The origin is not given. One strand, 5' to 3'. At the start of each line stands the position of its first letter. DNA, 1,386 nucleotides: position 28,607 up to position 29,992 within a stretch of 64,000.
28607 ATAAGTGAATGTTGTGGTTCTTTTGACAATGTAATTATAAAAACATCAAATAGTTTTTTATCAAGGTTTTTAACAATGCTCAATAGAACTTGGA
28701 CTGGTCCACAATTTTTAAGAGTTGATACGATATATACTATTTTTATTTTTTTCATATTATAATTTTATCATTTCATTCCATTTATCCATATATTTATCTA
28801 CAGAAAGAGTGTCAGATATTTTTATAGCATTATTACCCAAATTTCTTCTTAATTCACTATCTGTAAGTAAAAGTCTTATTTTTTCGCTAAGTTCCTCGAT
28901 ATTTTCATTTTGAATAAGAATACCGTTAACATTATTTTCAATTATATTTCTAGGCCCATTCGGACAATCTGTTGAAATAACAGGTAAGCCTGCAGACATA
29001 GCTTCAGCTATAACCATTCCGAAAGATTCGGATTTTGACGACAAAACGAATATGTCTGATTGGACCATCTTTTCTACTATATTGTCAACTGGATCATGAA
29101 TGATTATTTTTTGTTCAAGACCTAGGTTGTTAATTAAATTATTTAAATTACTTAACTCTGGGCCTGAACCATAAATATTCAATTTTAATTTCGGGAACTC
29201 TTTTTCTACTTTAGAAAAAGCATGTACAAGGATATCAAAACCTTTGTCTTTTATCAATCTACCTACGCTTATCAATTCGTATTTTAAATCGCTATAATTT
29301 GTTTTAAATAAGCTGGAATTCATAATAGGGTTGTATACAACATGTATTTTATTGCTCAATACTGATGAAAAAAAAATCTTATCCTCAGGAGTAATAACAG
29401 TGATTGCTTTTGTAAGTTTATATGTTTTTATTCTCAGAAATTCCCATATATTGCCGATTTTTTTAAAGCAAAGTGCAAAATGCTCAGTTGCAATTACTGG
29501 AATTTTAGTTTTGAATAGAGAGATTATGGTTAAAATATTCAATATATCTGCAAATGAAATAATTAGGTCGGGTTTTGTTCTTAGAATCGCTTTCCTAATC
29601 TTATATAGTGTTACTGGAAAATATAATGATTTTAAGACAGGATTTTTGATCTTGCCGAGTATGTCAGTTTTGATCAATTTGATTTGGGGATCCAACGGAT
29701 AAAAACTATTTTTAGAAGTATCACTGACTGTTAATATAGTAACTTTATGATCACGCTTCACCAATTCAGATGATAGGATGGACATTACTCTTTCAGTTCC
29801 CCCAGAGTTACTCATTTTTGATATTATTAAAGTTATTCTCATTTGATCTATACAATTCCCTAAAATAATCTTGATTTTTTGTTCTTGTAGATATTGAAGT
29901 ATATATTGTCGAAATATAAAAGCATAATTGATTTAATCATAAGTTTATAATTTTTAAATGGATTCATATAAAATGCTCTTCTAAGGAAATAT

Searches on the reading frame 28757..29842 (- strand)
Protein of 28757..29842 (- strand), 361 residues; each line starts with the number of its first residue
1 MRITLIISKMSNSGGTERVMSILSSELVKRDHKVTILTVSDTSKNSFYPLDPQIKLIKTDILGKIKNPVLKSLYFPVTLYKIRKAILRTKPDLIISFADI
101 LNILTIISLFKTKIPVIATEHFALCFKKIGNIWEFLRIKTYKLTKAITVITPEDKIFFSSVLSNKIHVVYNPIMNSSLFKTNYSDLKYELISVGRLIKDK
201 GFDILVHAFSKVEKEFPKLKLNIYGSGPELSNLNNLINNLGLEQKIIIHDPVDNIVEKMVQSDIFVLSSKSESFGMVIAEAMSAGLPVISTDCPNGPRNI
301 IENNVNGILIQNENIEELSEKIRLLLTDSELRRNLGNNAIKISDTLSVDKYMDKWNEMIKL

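Call 27: search_protein_families(library=pfam, proteins=[window:28757-29842:-], max_evalue=0.001)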
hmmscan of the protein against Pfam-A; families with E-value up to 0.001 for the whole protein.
window:28757-29842:- (361 aa): 5 families
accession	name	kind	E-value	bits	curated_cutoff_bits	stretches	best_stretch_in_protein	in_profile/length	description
PF00534.26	Glycos_transf_1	-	3.2e-44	150.9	26.4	1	185-341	13-171/172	Glycosyl transferases group 1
PF13692.12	Glyco_trans_1_4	-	6.7e-35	120.9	27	1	189-328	3-142/142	Glycosyl transferases group 1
PF13439.12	Glyco_transf_4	-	6.2e-14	52.8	28.5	1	14-173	2-166/170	Glycosyltransferase Family 4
PF20706.3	GT4-conflict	-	4.9e-08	32.8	26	1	186-289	196-309/385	Family 4 Glycosyltransferase in conflict systems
PF13524.12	Glyco_trans_1_2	-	0.00021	21.7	25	1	209-340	6-126/144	Glycosyl transferase-like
